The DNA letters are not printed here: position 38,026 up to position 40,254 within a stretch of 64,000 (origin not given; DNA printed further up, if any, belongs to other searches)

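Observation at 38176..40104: Soluble chemoreceptor fusing a degenerate [FeFe]-hydrogenase H-cluster domain to an MCP signalling module, a candidate H2/redox sensor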

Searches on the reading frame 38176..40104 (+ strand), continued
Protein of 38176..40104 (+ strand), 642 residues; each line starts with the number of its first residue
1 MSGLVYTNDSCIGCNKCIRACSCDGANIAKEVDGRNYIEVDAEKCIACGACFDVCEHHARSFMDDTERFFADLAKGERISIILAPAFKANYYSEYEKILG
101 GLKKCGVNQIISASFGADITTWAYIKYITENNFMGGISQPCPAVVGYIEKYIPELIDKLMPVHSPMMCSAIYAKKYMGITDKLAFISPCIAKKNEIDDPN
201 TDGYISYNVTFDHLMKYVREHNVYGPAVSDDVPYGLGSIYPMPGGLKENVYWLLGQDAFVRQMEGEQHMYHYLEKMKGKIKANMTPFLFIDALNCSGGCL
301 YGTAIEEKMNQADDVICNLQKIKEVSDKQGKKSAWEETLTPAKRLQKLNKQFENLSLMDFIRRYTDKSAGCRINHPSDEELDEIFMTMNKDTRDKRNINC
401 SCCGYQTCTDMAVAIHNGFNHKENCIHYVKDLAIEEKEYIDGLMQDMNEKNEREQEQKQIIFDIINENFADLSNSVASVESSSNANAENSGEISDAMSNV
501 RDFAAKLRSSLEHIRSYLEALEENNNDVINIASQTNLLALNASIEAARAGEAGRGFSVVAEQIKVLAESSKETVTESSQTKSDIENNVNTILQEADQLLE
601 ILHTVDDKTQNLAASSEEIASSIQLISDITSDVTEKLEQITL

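Call 16: list_cluster_members(proteins=[P0001, P0002])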
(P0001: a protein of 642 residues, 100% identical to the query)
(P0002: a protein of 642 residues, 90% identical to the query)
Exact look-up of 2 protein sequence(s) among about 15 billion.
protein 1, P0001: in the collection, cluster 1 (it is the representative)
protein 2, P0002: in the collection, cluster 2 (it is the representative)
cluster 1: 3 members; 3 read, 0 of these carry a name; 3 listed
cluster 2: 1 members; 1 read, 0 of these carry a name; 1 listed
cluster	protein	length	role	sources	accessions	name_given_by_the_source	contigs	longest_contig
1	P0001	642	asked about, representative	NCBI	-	-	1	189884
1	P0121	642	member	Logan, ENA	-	-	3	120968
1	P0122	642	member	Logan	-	-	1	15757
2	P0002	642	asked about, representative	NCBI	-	-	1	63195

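Call 35: find_encoding_contigs(protein=P0001, flank=10000, max_places=3)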
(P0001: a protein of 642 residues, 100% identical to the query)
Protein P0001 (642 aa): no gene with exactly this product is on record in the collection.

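Call 36: find_encoding_contigs(protein=P0064, flank=10000, max_places=2)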
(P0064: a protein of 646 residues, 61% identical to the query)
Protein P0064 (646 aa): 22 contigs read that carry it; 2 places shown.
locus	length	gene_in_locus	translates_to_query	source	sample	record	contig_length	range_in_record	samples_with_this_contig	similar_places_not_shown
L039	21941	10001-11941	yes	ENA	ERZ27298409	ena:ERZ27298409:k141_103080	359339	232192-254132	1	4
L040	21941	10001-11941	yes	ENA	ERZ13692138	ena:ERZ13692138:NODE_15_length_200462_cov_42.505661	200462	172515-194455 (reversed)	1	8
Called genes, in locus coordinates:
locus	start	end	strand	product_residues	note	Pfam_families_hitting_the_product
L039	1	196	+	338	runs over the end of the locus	PF00535:Glycos_transf_2, PF13641:Glyco_tranf_2_3 (weak)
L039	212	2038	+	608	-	PF13522:GATase_6, PF13537:GATase_7, PF01380:SIS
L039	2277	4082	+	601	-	PF00089:Trypsin, PF13365:Trypsin_2, PF00595:PDZ (weak), PF13180:PDZ_2 (weak), PF17820:PDZ_6 (weak)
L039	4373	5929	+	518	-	PF00493:MCM, PF05496:RuvB_N (weak), PF01078:Mg_chelatase (faint), PF00004:AAA, PF07724:AAA_2, PF07728:AAA_5 (weak), PF10431:ClpB_D2-small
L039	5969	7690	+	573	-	PF00082:Peptidase_S8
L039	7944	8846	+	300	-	PF07804:HipA_C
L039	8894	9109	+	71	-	-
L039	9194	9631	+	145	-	-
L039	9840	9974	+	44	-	-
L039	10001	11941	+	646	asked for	PF00037:Fer4 (faint), PF12837:Fer4_6 (faint), PF12838:Fer4_7 (weak), PF14697:Fer4_21 (weak), PF02906:Fe_hyd_lg_C, PF00015:MCPsignal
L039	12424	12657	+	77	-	-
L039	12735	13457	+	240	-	PF00753:Lactamase_B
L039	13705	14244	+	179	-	PF04542:Sigma70_r2 (weak), PF08281:Sigma70_r4_2, PF04545:Sigma70_r4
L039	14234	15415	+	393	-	PF13786:DUF4179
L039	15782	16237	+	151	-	PF01252:Peptidase_A8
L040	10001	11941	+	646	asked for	PF00037:Fer4 (faint), PF12837:Fer4_6 (faint), PF12838:Fer4_7 (weak), PF14697:Fer4_21 (weak), PF02906:Fe_hyd_lg_C, PF00015:MCPsignal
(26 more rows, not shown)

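Call 47: predict_structure(alignment_id=A3)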
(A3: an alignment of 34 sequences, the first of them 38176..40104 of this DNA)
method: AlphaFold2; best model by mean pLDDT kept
length: 642 residues; sequences in the alignment: 34
mean_pLDDT: 75.6   pTM: 0.60
mean pLDDT of the five models: 75.6, 74.3, 71.7, 70.2, 69.0
residues with pLDDT >= 90: 79; 70-90: 393; 50-70: 132; < 50: 38
segments of 3 or more residues with pLDDT < 50: 238-245, 296-316
pLDDT, mean of each block of 10 residues (from residue 1): 52 65 79 73 75 55 80 94 78 86 92 79 82 71 83 88 86 90 86 81 88 88 87 56 49 53 66 82 70 51 42 49 51 60 76 88 86 88 91 81 77 88 83 88 89 82 79 78 78 77 78 77 75 69 63 63 72 77 79 80 81 78 79 75 67
secondary structure, 60 per line:
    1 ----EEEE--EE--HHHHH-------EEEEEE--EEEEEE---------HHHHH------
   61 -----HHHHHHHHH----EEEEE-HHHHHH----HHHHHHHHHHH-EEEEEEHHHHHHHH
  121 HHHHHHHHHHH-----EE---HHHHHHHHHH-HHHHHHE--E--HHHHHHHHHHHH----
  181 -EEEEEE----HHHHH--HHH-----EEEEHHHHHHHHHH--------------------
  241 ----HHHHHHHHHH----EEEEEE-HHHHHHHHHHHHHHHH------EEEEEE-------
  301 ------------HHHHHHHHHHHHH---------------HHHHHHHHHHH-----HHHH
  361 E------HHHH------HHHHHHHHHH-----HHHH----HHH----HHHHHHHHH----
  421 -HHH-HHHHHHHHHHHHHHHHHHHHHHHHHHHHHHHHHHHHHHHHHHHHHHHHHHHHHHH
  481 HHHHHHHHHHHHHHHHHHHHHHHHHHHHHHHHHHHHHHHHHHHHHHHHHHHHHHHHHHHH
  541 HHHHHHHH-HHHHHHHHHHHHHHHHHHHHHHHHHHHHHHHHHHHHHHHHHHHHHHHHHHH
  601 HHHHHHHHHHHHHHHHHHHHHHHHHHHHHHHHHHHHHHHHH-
elements in order: E5-8 H15-19 E27-32 E35-40 H50-54 H66-74 E79-83 H85-90 H95-105 E107-112 H113-131 H142-151 H153-158 H165-176 E182-187 H192-196 E207-210 H211-220 H245-254 E259-264 H266-281 E288-293 H313-325 H341-351 H357-360 H368-371 H378-387 H393-396 H408-416 H426-548 H550-641

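Call 50: fold_search(model_id=the predicted structure, library=pdb)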
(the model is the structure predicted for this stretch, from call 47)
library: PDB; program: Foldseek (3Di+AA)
matches with E <= 10: 723; with E <= 0.001: 88
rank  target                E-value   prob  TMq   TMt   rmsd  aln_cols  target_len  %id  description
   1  8a6t_A                4.4e-14  1.00  0.42  0.46   6.5       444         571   19  Cryo-EM structure of the electron bifurcating Fe-Fe hydrogenase HydABC complex from Thermoanaerobacter kivui in the re (released 2023-02-15)
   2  8zqd_A                6.6e-13  1.00  0.38  0.38  10.2       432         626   23  Anaerobically isolated active [FeFe]-hydrogenase CbA5H (released 2025-01-01)
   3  9f46_B                1.1e-12  1.00  0.38  0.39   9.9       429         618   22  crystal structure of apo-[FeFe]-hydrogenase CbA5H from Clostridium beijerinckii (released 2024-12-18)
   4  9f46_A                1.8e-12  1.00  0.41  0.42   6.3       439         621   20  crystal structure of apo-[FeFe]-hydrogenase CbA5H from Clostridium beijerinckii (released 2024-12-18)
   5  7p8n_a                3.0e-12  1.00  0.40  0.40   7.5       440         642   20  TmHydABC- T. maritima hydrogenase with bridge closed (released 2022-09-14)
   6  5la3_B                3.5e-12  1.00  0.41  0.45   6.7       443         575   20  [FeFe]-hydrogenase CpI from Clostridium pasteurianum, variant E279A (released 2017-06-21)
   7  6gm8_A                3.8e-12  1.00  0.42  0.46   6.8       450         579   20  [FeFe]-hydrogenase CpI from Clostridium pasteurianum, variant E282Q (released 2018-11-07)
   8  4xdc_B                4.0e-12  1.00  0.42  0.46   6.6       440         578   21  Active semisynthetic [FeFe]-hydrogenase CpI with aza-dithiolato-bridged [2Fe] cofactor (released 2015-11-11)
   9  7p5h_A                4.6e-12  1.00  0.41  0.47   6.2       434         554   19  TmHydABC- D2 map (released 2022-09-14)
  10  8cjy_B                4.9e-12  1.00  0.40  0.45   6.9       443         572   19  [FeFe]-hydrogenase CpI from Clostridium pasteurianum, variant S357T (released 2023-10-25)
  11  6gm3_B                4.9e-12  1.00  0.41  0.45   6.7       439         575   20  [FeFe]-hydrogenase CpI from Clostridium pasteurianum, variant R286A (released 2018-11-07)
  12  6gly_B                5.1e-12  1.00  0.41  0.46   6.7       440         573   20  [FeFe]-hydrogenase CpI from Clostridium pasteurianum, variant C299A (released 2018-11-07)
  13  6gm3_A                6.2e-12  1.00  0.41  0.46   6.6       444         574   19  [FeFe]-hydrogenase CpI from Clostridium pasteurianum, variant R286A (released 2018-11-07)
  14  6gm0_A                6.2e-12  1.00  0.41  0.45   6.9       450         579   20  [FeFe]-hydrogenase CpI from Clostridium pasteurianum, variant E279Q (released 2018-11-07)
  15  6gly_A                6.5e-12  1.00  0.41  0.45   7.0       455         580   19  [FeFe]-hydrogenase CpI from Clostridium pasteurianum, variant C299A (released 2018-11-07)
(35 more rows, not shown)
